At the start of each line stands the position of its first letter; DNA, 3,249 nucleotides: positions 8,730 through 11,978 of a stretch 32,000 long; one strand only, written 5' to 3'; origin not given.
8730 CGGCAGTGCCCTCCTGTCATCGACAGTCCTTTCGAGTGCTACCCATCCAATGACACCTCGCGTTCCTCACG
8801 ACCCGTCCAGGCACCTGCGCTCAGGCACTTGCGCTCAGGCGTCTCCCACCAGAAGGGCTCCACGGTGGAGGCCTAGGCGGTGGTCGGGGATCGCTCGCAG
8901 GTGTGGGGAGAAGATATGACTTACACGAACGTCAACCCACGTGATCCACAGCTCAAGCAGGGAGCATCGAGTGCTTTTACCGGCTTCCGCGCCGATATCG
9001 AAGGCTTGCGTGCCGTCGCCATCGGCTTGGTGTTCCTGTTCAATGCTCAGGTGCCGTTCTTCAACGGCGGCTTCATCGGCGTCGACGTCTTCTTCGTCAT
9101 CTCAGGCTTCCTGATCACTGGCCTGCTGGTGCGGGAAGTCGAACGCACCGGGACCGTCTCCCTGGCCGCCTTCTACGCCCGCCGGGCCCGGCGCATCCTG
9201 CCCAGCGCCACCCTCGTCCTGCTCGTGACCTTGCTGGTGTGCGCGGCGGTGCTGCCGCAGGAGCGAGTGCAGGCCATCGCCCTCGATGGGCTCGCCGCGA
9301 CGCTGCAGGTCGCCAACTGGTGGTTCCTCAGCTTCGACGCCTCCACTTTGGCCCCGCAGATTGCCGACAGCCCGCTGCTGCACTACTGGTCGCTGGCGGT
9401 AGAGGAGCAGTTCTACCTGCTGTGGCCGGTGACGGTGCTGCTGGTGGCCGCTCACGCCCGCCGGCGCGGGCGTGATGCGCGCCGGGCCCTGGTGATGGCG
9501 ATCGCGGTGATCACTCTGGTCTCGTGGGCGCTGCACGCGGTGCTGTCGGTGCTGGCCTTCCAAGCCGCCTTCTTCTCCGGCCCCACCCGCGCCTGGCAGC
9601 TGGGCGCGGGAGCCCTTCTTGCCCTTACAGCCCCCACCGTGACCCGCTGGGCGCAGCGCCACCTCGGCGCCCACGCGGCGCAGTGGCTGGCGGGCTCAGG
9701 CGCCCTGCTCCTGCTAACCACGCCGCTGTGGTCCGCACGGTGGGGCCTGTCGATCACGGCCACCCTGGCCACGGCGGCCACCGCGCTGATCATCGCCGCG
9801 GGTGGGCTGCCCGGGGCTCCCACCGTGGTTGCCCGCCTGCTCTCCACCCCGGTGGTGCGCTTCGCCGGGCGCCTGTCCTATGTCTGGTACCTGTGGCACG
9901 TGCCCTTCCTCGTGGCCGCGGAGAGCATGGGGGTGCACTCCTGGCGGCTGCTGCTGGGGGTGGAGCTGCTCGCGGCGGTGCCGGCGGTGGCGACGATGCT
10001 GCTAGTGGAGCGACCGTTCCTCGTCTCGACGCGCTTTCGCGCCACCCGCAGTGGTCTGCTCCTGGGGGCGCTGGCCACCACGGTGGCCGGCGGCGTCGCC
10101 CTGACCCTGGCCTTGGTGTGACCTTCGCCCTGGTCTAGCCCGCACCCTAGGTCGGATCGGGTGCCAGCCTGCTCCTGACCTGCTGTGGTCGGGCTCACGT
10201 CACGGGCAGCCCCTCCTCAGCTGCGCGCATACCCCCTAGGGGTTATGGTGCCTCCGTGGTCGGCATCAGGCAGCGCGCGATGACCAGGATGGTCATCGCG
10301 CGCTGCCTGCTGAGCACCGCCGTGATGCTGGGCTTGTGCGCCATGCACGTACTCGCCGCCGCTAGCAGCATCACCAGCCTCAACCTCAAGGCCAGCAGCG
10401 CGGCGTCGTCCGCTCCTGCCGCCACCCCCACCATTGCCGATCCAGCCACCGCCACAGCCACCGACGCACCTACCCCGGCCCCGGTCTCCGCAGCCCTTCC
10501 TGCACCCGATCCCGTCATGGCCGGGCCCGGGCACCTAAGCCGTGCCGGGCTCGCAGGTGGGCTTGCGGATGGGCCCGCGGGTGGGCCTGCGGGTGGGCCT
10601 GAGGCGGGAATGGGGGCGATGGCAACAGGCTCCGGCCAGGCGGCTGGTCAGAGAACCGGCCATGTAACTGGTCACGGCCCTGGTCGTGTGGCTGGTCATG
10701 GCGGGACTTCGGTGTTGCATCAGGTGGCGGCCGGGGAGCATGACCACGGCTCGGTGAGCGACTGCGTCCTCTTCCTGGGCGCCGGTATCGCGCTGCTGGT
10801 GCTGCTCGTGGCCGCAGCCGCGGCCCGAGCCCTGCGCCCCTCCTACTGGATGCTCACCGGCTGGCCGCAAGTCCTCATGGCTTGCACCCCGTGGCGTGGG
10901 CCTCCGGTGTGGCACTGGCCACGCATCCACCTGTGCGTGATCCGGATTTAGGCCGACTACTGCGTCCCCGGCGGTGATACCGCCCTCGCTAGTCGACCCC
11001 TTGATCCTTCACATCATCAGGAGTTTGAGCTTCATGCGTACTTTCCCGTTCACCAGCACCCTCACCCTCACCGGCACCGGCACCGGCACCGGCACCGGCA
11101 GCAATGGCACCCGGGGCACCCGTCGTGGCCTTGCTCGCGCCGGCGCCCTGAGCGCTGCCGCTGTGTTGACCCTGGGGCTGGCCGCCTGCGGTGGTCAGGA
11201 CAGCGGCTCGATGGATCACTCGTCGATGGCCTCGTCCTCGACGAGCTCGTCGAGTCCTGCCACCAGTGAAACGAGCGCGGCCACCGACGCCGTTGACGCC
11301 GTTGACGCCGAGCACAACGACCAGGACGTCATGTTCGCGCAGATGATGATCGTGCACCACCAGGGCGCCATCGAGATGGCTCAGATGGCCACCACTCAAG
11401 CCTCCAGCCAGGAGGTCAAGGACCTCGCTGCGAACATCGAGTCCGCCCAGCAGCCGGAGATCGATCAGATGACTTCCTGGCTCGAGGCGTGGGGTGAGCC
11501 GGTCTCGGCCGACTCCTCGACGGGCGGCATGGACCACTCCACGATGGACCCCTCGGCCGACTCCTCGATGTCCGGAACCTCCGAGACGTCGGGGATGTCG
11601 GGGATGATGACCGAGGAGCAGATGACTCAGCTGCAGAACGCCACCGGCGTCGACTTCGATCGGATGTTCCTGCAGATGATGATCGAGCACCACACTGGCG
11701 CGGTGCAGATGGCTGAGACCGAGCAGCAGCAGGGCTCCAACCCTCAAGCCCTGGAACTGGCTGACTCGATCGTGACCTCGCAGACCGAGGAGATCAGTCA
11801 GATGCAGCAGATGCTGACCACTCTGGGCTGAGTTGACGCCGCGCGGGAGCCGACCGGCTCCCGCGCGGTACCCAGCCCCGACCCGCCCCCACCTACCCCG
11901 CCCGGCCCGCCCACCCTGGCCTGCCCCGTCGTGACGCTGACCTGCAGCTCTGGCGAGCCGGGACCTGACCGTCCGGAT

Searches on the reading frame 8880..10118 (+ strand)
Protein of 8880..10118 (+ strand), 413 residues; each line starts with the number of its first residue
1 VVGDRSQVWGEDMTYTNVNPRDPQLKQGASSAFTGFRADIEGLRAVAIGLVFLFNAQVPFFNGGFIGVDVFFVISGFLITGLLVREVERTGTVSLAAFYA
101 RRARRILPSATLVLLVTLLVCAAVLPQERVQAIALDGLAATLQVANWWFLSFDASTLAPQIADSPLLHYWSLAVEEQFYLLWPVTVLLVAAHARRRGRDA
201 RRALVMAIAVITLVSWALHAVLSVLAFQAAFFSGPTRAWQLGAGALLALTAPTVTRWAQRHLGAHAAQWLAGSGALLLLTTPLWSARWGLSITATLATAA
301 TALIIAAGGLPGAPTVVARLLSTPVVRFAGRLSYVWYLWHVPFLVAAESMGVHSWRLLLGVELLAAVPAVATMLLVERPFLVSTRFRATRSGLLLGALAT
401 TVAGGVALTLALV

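Call 92: search_protein_families(library=pfam, proteins=[window:8880-10118:+], max_evalue=0.001)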
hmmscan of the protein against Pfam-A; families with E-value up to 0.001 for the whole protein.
window:8880-10118:+ (413 aa): 1 family
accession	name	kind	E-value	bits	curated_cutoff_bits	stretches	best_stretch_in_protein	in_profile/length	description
PF01757.29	Acyl_transf_3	-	5.2e-26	91.9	31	1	38-372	2-316/326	Acyltransferase domain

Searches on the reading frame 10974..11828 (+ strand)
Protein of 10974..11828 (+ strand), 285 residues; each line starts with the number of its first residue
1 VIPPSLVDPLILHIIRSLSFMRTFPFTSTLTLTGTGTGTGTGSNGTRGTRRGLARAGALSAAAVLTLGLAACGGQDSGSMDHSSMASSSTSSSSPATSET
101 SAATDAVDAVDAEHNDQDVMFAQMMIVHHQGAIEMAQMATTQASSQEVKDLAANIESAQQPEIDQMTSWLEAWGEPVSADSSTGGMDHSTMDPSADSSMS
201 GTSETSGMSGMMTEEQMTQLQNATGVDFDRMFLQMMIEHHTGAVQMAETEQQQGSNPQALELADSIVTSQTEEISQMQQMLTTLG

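Call 92: search_protein_families(library=pfam, proteins=[window:10974-11828:+], max_evalue=0.001)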
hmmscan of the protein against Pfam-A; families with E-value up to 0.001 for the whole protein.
window:10974-11828:+ (285 aa): 2 families
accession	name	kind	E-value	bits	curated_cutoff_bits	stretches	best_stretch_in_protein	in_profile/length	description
PF03713.19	DUF305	-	2.1e-54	184.1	27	1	118-281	1-151/151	Domain of unknown function (DUF305)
PF13628.12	DUF4142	-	1.3e-13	51.9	27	2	213-272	71-130/138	Domain of unknown function (DUF4142)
